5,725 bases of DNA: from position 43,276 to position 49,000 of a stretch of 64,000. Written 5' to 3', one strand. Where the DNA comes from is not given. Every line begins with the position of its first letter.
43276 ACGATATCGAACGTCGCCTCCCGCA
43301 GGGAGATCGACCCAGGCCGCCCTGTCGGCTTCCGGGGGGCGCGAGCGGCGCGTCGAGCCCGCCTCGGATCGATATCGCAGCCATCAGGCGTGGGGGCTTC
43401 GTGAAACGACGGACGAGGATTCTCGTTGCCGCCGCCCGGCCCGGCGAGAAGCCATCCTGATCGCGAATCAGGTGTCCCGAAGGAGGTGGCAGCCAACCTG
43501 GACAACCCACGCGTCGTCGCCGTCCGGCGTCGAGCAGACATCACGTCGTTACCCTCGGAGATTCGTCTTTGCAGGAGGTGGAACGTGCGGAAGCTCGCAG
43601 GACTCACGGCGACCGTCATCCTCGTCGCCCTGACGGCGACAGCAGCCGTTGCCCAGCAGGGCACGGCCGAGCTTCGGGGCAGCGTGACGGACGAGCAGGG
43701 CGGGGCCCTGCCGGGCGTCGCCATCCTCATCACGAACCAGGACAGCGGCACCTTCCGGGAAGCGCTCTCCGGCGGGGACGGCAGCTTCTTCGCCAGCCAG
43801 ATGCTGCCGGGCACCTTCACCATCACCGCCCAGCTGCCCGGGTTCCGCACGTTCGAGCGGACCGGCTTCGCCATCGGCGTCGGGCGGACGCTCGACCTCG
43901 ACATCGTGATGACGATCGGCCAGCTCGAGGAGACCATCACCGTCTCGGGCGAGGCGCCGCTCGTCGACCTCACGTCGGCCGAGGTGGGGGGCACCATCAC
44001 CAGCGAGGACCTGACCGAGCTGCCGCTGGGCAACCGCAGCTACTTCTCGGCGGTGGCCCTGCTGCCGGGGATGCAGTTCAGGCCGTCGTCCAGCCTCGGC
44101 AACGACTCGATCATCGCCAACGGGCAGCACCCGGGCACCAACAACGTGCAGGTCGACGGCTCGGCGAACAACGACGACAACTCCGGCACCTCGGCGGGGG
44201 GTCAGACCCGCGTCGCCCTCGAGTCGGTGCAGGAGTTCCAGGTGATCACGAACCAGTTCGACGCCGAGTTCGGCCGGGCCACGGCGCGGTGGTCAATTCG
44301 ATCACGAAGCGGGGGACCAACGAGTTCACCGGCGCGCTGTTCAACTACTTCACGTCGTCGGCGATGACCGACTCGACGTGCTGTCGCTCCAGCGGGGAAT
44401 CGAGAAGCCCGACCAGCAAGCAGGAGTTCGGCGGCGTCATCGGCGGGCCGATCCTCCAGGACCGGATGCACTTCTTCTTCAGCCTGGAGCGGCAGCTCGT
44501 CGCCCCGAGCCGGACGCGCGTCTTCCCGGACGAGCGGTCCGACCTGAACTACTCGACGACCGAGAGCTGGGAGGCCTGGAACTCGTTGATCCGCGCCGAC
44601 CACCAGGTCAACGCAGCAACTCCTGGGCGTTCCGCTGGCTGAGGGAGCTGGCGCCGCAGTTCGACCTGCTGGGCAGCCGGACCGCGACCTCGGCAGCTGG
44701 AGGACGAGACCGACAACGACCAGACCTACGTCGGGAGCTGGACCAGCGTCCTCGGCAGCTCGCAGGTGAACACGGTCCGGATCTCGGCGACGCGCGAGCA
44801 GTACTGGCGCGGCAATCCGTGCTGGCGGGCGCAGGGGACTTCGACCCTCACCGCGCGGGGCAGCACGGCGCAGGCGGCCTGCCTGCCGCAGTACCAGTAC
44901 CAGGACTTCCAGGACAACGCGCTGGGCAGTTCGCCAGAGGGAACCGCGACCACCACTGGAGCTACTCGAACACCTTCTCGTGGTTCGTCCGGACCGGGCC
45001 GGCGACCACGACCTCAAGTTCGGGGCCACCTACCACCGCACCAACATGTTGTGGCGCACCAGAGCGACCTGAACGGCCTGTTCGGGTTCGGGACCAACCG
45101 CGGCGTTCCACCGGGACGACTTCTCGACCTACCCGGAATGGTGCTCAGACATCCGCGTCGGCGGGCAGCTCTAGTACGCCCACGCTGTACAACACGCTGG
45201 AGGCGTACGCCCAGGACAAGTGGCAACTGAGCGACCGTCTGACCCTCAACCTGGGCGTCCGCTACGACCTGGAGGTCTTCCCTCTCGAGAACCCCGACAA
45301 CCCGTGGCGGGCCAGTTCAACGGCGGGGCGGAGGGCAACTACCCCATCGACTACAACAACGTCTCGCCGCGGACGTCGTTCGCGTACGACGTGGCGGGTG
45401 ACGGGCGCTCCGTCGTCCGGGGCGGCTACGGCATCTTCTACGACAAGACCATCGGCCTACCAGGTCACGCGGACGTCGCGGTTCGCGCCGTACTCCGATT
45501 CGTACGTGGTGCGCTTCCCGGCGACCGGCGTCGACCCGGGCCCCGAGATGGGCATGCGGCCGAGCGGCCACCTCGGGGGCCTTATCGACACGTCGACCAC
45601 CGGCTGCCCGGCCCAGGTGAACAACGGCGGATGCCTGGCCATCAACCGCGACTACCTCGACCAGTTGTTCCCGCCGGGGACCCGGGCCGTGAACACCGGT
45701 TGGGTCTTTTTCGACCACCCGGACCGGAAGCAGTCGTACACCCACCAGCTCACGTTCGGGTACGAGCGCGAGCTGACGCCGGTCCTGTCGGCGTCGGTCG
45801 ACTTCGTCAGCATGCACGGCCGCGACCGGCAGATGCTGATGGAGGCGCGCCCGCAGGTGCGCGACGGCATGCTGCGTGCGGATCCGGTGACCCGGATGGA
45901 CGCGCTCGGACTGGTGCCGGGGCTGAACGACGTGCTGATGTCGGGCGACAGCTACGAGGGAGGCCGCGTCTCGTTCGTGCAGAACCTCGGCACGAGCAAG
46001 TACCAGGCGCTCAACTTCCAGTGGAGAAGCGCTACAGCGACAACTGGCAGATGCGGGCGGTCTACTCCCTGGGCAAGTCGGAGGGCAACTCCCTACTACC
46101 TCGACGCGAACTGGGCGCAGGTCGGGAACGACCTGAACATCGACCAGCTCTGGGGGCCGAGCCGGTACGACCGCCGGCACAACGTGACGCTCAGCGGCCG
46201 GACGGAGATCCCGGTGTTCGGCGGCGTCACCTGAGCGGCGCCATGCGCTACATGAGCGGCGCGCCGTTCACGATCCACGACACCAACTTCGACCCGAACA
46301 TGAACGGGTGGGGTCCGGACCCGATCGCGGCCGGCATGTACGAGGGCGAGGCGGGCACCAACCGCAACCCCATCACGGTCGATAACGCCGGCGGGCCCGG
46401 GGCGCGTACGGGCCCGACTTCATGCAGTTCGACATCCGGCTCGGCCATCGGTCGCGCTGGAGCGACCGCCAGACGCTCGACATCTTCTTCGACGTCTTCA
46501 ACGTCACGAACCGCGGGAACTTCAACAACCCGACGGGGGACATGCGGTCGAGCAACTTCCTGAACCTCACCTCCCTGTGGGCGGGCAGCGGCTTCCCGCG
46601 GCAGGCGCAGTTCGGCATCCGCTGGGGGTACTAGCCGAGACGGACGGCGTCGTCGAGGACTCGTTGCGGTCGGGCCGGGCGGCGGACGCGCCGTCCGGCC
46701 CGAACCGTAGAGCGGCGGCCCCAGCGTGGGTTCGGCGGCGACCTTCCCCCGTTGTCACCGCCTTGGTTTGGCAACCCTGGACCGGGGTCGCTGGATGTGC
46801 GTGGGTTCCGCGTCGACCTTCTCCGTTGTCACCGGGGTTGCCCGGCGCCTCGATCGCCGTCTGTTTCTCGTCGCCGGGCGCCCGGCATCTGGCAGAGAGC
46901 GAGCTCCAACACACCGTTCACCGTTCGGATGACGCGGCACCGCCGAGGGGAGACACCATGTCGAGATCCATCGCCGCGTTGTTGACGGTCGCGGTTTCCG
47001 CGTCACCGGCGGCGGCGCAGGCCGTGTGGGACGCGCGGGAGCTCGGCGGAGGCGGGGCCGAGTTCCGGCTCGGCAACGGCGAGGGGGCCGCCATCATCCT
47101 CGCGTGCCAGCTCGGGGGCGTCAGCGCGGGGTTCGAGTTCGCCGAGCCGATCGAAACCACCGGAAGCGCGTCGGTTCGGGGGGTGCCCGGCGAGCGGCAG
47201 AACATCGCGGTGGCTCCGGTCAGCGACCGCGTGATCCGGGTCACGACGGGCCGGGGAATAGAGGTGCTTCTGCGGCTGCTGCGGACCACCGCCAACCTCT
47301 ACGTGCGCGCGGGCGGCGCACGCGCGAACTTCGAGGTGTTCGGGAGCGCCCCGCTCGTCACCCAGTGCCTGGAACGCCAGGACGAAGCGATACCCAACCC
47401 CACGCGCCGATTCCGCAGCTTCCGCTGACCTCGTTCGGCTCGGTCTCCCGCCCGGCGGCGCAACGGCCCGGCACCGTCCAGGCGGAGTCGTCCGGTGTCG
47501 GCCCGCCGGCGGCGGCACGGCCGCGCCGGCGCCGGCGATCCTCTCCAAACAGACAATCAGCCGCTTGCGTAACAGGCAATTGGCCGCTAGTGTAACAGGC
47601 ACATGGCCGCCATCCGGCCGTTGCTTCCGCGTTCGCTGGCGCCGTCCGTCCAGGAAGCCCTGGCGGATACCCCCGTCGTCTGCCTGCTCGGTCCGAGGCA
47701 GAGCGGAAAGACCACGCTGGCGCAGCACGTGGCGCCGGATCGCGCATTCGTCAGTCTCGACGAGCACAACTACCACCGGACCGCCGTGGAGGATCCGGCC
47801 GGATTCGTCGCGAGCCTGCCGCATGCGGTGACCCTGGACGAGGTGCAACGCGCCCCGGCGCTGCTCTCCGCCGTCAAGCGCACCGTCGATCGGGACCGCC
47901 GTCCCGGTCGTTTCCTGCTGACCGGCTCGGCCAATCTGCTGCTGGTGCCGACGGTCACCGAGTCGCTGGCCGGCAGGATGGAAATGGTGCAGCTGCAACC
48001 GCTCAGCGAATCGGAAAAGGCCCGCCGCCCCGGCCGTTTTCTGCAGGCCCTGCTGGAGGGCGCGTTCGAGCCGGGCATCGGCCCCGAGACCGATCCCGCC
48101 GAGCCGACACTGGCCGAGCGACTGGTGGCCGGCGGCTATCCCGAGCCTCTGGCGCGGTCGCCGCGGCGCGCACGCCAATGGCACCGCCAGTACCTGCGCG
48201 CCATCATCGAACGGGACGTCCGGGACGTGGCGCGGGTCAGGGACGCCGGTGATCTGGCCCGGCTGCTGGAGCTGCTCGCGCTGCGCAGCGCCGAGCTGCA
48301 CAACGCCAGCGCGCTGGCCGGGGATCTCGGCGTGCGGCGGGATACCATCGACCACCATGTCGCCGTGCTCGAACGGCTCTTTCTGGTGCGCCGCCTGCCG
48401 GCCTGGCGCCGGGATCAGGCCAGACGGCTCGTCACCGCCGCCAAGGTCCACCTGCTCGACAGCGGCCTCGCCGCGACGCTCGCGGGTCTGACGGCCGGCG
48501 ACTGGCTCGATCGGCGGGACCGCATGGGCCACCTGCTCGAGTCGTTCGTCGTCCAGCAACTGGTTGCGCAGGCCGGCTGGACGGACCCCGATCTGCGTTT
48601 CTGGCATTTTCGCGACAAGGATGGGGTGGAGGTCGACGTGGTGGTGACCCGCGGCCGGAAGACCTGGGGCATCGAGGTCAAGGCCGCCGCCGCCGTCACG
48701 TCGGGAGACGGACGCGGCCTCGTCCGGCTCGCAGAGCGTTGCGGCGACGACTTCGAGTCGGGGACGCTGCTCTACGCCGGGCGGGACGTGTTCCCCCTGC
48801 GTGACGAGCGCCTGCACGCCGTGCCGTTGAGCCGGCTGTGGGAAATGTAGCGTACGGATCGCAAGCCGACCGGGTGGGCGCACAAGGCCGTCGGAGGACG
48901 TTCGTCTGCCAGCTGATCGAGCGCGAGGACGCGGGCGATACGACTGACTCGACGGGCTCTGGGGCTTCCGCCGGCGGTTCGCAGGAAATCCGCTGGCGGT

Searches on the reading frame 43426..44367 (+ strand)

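Call 24: search_protein_families(library=pfam, proteins=[window:43426-44367:+], max_evalue=0.001)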
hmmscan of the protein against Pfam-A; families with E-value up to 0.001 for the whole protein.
window:43426-44367:+ (313 aa): 3 families
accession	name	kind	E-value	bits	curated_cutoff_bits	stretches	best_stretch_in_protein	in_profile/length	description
PF13620.12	CarboxypepD_reg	-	2.8e-17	63.3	32.3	1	83-163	2-82/82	Carboxypeptidase regulatory-like domain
PF13715.12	CarbopepD_reg_2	-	0.00011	22.6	32.2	1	84-160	2-74/88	CarboxypepD_reg-like domain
PF07715.20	Plug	-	0.00049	21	23.9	1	190-285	11-102/107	TonB-dependent Receptor Plug Domain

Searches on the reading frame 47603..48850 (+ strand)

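Call 24: search_protein_families(library=pfam, proteins=[window:47603-48850:+], max_evalue=0.001)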
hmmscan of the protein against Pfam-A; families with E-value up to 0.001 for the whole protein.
window:47603-48850:+ (415 aa): 2 families
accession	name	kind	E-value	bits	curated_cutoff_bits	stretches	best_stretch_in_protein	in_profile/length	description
PF13635.12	DUF4143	-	1.6e-42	145.4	28.1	1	203-361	1-159/160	Domain of unknown function (DUF4143)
PF13173.12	AAA_14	-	2.7e-23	82.8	27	1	24-138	3-127/129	AAA domain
